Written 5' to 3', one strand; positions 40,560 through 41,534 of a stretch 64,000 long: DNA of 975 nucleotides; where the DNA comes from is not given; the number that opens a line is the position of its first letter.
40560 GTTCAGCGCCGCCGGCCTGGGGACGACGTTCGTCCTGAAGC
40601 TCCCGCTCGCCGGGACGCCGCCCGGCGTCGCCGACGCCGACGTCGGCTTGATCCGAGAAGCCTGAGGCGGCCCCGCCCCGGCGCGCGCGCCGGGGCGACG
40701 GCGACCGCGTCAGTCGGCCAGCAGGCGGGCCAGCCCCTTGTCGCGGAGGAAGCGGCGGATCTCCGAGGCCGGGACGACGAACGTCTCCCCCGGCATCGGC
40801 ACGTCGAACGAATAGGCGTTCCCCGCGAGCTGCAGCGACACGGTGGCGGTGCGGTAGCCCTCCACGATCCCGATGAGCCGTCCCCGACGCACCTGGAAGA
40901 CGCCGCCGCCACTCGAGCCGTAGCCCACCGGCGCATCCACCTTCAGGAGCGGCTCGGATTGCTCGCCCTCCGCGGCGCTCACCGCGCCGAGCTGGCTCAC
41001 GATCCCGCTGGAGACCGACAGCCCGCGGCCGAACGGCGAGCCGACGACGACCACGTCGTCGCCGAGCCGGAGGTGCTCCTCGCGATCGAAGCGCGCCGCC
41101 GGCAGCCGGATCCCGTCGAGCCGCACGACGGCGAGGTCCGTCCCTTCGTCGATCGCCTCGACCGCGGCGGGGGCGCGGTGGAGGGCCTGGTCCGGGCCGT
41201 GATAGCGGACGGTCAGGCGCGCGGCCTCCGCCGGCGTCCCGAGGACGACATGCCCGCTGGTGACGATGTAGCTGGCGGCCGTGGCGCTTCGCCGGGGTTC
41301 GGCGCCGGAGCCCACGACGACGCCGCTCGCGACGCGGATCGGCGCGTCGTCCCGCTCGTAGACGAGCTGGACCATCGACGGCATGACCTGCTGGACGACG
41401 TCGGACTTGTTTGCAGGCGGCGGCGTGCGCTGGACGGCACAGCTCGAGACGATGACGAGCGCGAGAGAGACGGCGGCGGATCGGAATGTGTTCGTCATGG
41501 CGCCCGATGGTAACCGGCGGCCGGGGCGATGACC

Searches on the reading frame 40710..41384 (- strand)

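Call 46: search_protein_families(library=pfam, proteins=[window:40710-41384:-], max_evalue=0.0001)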
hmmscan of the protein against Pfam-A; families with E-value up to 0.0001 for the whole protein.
window:40710-41384:- (224 aa): 1 family
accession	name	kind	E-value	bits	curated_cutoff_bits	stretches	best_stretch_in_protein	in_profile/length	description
PF13365.12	Trypsin_2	-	4.4e-23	83.1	27.6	1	19-173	1-144/144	Trypsin-like peptidase domain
